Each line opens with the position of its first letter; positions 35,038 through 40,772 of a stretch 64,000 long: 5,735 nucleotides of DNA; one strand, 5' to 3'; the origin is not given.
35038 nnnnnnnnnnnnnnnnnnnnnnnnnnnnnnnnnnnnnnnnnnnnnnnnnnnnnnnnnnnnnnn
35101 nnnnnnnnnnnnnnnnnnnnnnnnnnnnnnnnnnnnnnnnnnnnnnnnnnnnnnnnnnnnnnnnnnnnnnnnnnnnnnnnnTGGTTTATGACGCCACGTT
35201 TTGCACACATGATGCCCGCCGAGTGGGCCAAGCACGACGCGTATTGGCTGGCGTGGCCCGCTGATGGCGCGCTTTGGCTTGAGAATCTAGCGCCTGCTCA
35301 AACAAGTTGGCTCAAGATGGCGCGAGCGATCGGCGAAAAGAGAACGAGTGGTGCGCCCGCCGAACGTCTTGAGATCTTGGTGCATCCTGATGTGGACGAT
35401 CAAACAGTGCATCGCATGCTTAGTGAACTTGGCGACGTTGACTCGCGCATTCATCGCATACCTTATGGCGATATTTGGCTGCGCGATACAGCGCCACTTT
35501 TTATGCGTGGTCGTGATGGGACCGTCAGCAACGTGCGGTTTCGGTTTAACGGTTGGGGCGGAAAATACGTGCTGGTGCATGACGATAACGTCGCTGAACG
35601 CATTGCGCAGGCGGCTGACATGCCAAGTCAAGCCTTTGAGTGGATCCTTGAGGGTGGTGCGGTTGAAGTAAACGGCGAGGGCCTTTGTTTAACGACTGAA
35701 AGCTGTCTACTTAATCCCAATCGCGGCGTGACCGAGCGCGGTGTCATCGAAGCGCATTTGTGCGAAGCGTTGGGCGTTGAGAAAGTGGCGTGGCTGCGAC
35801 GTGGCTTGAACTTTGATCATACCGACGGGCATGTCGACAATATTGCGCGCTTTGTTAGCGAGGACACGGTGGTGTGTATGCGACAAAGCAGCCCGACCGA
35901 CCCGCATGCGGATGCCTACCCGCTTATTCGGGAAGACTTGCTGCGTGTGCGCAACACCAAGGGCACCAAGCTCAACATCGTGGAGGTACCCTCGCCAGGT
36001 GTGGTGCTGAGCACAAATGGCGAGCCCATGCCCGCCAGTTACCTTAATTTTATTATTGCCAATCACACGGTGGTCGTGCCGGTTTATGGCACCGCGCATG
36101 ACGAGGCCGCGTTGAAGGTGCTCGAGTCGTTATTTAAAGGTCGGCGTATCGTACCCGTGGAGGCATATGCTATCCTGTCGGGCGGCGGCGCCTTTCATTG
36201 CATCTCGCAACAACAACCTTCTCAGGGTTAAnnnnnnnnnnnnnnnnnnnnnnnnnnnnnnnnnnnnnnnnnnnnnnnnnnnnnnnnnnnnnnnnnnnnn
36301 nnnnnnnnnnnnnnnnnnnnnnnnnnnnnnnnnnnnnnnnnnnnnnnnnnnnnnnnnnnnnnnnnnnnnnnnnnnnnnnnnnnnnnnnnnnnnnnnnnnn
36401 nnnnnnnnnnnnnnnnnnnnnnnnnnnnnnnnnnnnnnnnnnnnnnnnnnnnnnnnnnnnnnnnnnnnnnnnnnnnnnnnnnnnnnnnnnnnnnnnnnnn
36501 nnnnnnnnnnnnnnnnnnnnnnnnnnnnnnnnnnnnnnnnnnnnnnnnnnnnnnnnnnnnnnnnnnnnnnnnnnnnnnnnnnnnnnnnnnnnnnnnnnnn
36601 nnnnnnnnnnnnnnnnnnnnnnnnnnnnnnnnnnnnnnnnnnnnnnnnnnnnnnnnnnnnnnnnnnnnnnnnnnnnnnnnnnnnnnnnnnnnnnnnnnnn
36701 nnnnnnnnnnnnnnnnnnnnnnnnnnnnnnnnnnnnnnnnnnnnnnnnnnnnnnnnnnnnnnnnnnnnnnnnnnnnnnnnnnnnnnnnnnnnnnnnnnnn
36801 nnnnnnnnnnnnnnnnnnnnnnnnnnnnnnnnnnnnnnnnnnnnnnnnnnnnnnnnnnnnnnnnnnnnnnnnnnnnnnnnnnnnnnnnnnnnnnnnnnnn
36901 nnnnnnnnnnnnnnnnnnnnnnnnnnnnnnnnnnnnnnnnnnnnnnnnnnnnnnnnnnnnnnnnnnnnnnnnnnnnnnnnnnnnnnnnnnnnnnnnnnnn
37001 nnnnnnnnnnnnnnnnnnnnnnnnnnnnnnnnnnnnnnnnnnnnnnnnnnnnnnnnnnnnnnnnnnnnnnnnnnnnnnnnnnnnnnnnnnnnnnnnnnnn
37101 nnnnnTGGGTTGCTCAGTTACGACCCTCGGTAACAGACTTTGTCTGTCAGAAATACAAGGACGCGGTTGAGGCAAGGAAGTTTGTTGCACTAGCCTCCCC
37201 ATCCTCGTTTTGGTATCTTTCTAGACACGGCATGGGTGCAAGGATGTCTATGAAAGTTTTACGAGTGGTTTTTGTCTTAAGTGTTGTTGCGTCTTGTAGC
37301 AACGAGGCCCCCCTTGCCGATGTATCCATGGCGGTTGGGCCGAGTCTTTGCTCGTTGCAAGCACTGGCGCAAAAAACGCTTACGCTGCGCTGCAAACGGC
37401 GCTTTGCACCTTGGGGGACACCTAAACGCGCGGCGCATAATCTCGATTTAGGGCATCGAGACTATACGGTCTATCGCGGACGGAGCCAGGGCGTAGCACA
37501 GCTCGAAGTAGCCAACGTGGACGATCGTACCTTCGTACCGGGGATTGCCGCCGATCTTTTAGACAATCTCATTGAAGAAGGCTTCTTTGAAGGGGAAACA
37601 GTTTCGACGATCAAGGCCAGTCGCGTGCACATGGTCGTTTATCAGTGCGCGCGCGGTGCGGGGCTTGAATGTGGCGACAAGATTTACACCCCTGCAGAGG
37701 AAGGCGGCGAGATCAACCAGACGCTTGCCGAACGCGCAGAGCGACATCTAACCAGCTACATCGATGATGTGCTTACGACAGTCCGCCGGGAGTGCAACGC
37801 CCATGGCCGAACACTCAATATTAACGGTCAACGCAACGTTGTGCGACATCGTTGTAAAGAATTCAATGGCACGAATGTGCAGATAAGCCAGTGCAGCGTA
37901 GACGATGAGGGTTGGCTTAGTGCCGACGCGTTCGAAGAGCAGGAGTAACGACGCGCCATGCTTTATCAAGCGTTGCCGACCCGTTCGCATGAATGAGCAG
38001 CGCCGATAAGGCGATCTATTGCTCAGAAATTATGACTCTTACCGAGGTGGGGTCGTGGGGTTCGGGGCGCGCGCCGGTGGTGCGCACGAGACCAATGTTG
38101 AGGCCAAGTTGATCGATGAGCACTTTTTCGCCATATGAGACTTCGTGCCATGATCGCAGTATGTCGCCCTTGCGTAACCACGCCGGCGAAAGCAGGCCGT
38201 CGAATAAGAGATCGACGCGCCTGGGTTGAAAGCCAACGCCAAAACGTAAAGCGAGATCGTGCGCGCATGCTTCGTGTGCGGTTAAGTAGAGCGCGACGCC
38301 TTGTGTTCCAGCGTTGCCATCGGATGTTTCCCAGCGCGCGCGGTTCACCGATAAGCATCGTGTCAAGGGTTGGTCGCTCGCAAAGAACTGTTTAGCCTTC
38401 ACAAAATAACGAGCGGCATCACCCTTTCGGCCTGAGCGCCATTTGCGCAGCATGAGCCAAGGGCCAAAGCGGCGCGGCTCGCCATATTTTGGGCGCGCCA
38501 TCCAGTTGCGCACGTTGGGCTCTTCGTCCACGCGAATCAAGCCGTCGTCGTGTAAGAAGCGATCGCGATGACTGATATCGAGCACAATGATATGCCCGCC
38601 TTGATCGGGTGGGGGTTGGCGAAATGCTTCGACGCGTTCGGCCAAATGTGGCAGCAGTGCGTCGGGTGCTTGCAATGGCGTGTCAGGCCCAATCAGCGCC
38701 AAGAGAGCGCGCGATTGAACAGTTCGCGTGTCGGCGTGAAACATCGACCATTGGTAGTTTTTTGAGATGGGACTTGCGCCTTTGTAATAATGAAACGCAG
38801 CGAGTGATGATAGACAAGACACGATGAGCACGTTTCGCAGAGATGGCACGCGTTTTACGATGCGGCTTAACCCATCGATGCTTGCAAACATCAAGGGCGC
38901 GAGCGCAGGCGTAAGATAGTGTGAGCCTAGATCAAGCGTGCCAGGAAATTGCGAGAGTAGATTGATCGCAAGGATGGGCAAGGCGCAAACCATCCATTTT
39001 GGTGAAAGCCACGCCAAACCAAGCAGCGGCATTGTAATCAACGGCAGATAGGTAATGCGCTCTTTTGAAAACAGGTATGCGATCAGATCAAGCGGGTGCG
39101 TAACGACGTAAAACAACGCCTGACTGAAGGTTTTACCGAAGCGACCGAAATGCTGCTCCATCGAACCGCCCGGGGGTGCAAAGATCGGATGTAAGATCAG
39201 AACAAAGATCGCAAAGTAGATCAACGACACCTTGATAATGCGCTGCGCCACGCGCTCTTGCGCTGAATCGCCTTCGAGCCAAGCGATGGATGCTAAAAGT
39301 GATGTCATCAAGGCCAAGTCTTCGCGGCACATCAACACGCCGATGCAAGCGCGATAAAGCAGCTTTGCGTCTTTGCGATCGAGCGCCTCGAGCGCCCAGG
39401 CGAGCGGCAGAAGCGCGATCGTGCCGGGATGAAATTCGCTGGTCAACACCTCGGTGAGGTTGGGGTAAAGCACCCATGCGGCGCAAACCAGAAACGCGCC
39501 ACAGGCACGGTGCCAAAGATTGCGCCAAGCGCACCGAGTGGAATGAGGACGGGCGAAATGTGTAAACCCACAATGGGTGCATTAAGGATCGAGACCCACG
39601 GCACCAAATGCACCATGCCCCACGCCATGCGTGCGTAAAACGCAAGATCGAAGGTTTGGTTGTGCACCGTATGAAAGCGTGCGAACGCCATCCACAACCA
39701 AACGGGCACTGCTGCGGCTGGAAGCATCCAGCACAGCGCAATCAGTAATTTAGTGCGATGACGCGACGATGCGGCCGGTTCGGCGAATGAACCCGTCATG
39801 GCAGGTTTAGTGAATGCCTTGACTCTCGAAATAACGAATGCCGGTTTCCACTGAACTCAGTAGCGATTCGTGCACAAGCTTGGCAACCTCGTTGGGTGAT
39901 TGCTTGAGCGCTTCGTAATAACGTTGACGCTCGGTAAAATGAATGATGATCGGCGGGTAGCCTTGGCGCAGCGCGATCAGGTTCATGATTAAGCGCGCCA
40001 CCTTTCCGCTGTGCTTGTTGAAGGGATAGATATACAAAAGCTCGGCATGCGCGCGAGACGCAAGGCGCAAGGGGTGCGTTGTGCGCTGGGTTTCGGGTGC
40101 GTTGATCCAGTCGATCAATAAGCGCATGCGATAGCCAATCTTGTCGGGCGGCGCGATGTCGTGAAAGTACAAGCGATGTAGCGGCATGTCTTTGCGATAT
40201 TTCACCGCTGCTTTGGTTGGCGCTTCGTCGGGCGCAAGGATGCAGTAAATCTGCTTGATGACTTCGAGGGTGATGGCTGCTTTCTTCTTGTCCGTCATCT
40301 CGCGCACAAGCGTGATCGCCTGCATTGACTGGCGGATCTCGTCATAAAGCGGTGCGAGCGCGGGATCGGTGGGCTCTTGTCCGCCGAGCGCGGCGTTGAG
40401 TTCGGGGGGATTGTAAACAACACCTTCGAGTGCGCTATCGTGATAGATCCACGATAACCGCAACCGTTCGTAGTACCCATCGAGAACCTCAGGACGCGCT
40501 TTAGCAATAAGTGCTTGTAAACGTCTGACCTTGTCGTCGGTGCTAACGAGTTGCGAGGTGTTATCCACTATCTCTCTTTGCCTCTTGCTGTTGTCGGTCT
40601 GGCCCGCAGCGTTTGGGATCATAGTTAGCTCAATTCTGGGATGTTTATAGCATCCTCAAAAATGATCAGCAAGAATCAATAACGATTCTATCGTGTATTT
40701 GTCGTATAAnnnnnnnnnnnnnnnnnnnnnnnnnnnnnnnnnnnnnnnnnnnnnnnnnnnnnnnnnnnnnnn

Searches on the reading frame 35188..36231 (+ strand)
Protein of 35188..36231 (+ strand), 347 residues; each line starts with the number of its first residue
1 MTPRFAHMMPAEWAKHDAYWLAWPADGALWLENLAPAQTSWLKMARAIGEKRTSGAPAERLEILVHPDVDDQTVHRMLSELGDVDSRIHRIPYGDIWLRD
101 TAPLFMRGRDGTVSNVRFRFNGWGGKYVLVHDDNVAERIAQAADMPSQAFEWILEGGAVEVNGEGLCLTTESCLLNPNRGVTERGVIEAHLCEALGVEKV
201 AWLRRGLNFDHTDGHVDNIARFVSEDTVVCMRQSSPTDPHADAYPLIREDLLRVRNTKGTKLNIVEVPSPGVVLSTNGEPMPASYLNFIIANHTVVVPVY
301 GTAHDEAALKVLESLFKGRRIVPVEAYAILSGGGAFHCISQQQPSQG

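Call 29: search_protein_families(library=pfam, proteins=[window:35188-36231:+])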
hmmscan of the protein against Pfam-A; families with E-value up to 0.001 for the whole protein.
window:35188-36231:+ (347 aa): 1 family
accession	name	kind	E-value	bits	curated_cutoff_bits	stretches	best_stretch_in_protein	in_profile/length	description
PF04371.20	PAD_porph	-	7.9e-105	351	25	1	9-344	2-321/321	Porphyromonas-type peptidyl-arginine deiminase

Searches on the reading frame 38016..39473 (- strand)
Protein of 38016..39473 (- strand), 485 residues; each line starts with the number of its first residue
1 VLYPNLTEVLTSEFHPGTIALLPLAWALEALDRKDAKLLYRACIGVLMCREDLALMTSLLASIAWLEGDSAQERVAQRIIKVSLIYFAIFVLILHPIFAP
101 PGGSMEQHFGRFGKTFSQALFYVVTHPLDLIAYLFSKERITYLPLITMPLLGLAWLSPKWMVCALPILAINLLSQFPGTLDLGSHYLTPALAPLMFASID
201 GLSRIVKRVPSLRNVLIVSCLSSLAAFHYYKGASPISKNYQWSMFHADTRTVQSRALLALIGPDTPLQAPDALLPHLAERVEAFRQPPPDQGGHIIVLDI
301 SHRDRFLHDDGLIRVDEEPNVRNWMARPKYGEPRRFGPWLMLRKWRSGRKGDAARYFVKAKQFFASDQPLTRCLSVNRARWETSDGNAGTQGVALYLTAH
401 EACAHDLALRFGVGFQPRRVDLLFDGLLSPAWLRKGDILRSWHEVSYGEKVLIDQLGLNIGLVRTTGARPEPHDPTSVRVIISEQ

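Call 80: search_protein_families(library=pfam, proteins=[window:38016-39473:-])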
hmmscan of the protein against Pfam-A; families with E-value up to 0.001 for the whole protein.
window:38016-39473:- (485 aa): 1 family
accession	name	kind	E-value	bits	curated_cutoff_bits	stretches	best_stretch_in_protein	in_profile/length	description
PF09852.15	DUF2079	-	2e-30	106.7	28.2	1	3-283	105-397/459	Predicted membrane protein (DUF2079)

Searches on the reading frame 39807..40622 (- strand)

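Call 30: search_protein_families(library=pfam, proteins=[window:39807-40622:-])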
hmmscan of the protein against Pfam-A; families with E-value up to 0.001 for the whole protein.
window:39807-40622:- (271 aa): 1 family
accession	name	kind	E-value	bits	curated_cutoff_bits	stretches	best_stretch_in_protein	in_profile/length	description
PF02661.23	Fic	-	3e-11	44.5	24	1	117-216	2-92/93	Fic/DOC family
